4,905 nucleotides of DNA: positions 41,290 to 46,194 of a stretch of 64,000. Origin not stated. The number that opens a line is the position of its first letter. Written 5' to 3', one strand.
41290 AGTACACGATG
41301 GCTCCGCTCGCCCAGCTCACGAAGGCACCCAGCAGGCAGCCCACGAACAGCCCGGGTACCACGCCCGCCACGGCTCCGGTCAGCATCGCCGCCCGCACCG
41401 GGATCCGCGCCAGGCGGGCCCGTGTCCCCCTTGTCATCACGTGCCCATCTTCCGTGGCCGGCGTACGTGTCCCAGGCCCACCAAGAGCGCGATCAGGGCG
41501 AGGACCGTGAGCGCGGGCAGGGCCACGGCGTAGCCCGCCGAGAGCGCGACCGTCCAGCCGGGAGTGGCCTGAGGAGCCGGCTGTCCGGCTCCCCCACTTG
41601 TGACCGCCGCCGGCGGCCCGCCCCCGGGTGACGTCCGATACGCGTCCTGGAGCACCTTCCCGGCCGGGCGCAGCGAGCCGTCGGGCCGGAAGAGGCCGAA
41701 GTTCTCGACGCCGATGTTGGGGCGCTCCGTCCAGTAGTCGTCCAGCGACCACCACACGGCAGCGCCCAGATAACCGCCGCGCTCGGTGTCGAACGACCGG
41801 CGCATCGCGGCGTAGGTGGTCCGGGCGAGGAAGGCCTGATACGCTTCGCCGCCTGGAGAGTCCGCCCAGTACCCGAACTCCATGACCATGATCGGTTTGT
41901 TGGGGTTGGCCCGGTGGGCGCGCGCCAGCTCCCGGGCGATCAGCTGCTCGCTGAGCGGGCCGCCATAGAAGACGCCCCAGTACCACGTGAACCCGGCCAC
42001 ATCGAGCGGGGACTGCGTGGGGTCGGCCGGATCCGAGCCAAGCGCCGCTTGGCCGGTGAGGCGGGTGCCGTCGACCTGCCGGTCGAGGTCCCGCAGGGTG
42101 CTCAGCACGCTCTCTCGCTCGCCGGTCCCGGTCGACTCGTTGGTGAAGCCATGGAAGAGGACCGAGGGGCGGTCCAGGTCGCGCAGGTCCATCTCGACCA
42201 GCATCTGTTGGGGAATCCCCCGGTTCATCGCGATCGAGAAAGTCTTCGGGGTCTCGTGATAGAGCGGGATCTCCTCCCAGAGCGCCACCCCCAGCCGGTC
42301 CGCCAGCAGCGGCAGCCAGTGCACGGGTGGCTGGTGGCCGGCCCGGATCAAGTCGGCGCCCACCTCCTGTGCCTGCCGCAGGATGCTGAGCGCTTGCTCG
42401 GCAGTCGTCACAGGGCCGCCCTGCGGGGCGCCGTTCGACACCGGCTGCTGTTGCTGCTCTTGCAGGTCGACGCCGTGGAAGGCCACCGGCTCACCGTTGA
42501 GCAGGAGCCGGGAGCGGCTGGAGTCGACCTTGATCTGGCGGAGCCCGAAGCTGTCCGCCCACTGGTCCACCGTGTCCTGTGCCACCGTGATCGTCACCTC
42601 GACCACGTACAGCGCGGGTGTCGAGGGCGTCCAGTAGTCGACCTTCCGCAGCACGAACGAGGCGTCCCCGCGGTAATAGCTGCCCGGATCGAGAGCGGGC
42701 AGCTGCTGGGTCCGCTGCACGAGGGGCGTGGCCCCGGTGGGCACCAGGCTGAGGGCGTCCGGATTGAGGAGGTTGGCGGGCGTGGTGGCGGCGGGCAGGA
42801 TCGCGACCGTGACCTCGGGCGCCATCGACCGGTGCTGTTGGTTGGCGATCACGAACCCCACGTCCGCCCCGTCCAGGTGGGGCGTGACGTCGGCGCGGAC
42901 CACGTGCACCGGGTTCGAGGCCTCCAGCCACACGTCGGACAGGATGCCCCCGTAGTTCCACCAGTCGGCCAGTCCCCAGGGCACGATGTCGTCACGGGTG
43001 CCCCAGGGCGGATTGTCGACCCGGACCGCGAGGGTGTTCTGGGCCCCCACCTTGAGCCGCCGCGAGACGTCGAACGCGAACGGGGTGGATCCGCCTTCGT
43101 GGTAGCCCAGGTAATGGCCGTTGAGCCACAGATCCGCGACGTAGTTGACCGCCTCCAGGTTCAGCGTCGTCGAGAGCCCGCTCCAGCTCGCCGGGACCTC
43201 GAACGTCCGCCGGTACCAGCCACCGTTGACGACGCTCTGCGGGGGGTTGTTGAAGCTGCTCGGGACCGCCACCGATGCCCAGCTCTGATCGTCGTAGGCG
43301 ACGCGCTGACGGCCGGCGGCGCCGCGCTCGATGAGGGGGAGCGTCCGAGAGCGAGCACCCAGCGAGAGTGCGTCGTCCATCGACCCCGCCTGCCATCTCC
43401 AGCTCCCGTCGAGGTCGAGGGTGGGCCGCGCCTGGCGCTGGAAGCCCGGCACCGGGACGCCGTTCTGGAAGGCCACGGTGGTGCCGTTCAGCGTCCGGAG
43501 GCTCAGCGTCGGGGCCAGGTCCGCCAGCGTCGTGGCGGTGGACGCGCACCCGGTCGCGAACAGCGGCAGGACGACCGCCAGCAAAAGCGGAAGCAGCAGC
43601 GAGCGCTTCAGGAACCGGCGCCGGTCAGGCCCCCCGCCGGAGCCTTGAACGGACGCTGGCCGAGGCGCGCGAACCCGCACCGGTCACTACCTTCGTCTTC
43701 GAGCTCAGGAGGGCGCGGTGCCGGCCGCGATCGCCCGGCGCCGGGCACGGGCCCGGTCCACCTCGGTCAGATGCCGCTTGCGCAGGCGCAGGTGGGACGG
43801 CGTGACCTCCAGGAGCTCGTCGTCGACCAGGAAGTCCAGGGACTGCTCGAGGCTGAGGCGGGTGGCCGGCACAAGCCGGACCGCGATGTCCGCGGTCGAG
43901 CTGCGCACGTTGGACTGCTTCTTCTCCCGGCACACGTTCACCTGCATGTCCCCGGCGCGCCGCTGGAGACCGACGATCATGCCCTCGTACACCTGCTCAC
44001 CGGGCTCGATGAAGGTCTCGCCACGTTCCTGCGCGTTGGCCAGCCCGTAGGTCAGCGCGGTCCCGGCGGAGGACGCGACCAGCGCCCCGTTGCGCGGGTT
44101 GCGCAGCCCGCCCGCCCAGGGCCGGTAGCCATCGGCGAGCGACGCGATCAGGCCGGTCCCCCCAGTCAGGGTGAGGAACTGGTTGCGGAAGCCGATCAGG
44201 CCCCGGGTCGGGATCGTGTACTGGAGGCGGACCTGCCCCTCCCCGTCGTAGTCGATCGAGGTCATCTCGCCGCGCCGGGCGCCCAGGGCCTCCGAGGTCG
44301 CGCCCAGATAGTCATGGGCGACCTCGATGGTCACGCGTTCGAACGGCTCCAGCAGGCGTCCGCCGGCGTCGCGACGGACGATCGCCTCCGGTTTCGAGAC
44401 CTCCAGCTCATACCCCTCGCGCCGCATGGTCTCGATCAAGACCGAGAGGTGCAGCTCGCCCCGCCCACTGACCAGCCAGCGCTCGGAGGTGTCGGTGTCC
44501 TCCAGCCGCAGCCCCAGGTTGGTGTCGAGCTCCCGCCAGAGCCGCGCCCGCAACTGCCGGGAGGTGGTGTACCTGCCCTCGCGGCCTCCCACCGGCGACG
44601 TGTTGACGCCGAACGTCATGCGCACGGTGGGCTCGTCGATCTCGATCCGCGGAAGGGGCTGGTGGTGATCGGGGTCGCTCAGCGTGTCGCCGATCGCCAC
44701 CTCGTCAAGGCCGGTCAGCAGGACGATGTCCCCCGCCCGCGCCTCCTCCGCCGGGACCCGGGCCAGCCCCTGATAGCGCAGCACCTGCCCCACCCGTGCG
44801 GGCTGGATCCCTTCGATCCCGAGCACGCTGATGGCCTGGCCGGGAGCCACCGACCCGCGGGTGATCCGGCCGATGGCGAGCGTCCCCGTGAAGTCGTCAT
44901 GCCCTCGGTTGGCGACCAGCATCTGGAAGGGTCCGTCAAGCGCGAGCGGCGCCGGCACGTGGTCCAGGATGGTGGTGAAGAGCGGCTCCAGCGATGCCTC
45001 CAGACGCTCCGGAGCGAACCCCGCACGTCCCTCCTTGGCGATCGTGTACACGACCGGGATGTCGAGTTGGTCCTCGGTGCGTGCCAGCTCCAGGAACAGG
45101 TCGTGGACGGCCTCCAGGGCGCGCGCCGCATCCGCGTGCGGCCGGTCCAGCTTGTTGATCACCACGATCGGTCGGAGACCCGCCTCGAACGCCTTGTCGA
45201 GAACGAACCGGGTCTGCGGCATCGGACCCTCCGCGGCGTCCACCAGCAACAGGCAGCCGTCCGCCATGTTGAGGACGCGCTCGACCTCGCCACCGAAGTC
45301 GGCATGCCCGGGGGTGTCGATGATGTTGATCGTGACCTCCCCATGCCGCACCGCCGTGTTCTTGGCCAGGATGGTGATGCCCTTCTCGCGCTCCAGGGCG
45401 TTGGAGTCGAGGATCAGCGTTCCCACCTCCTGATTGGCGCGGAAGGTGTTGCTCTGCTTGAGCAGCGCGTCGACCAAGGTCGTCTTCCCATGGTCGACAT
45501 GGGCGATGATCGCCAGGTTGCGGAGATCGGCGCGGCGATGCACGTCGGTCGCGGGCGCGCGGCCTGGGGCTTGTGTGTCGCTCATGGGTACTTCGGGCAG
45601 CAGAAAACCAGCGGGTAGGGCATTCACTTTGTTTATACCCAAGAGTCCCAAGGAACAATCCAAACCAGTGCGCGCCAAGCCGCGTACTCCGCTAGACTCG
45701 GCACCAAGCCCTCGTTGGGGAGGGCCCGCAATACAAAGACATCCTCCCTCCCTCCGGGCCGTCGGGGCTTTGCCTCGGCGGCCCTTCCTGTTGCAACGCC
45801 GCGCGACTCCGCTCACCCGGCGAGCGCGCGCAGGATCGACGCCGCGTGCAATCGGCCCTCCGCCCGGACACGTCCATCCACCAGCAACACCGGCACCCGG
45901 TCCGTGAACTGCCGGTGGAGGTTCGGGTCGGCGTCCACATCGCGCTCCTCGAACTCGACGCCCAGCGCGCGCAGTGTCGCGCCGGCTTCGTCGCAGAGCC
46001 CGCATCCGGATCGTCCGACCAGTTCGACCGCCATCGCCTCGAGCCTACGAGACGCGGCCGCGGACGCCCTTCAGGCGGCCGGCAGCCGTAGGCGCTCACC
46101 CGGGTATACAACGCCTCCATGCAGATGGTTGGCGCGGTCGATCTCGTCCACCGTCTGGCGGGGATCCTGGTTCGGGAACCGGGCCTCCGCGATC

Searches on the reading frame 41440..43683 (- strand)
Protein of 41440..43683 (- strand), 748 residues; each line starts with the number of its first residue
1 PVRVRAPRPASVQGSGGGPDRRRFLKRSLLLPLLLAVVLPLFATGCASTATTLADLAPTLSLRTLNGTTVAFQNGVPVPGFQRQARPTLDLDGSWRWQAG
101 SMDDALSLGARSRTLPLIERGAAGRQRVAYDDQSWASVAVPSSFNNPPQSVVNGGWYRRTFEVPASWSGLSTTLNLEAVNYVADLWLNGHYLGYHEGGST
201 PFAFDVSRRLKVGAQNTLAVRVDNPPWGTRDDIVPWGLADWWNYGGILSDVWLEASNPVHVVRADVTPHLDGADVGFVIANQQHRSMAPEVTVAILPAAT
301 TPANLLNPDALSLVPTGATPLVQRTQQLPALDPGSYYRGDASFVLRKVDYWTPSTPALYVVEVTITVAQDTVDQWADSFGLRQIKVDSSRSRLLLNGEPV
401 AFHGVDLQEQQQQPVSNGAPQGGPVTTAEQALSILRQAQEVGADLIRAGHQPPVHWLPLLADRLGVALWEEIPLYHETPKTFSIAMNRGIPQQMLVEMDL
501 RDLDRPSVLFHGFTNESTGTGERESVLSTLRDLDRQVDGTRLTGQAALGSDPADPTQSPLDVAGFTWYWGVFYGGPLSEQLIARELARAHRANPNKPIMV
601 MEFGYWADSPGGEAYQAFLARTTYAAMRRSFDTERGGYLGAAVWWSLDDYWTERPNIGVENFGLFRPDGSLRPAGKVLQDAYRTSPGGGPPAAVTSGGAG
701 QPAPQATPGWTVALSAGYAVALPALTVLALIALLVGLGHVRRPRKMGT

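Call 13: search_protein_families(library=pfam, proteins=[window:41440-43683:-], max_evalue=0.001)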
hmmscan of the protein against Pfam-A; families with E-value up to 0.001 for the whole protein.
window:41440-43683:- (748 aa): 5 families
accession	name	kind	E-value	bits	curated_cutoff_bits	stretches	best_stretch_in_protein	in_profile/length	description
PF02837.24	Glyco_hydro_2_N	-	2.7e-18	66.9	28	1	134-254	45-166/169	Glycosyl hydrolases family 2, sugar binding domain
PF22666.2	Glyco_hydro_2_N2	-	4.7e-08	33.7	27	1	156-226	51-121/167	Glycosyl hydrolase 2 galactose-binding domain-like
PF00703.27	Glyco_hydro_2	-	1.1e-06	29.8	23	1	322-382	68-109/109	Glycosyl hydrolases family 2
PF13364.12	BetaGal_ABD2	-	6.7e-06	27.3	23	1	153-224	35-108/112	Beta-galactosidase second all-beta domain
PF02836.23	Glyco_hydro_2_C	-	4.4e-05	23.2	21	1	391-682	6-297/302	Glycosyl hydrolases family 2, TIM barrel domain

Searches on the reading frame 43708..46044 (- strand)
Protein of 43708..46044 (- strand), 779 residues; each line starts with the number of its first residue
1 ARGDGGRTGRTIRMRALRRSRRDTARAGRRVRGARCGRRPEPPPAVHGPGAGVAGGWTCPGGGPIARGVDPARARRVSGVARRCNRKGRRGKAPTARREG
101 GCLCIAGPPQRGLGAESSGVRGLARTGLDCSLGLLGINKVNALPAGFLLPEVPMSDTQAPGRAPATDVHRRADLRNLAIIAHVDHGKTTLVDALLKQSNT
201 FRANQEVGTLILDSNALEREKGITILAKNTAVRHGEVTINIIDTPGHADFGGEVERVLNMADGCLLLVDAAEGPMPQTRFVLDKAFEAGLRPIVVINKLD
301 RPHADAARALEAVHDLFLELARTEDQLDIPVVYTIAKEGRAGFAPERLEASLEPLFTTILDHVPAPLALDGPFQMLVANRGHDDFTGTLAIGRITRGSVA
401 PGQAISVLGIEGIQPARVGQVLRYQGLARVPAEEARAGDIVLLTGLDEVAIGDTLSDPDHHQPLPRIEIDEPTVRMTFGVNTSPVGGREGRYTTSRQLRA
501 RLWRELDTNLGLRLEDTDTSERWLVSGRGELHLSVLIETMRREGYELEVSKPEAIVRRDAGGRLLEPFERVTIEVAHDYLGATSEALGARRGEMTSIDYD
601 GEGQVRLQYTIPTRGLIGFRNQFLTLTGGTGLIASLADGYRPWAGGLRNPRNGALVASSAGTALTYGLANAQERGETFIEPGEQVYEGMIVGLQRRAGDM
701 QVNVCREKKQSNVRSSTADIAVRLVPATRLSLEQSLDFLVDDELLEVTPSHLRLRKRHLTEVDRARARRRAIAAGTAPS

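Call 13: search_protein_families(library=pfam, proteins=[window:43708-46044:-], max_evalue=0.001)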
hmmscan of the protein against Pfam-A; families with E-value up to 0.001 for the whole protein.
window:43708-46044:- (779 aa): 7 families
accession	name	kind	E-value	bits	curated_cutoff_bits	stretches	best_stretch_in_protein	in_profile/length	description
PF00009.33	GTP_EFTU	-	1.2e-51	175.5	26.5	1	174-364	3-187/188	Elongation factor Tu GTP binding domain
PF21018.2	BipA_C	-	2.3e-41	140.4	23.8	1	652-760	1-109/110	TypA/BipA C-terminal domain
PF00679.30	EFG_C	-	2.2e-20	72.9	27.9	1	563-645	1-83/89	Elongation factor G C-terminus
PF03144.31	GTP_EFTU_D2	-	5.5e-12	46.4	30.3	1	387-455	1-72/73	Elongation factor Tu domain 2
PF22042.2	EF-G_D2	-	3.2e-08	34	27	1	372-456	1-82/84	Elongation factor G domain 2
PF01926.29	MMR_HSR1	-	2.7e-05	24.7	21.9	1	178-298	3-113/113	50S ribosome-binding GTPase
PF14492.12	EFG_III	-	0.00038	20.9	27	1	497-549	20-73/75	Elongation Factor G, domain III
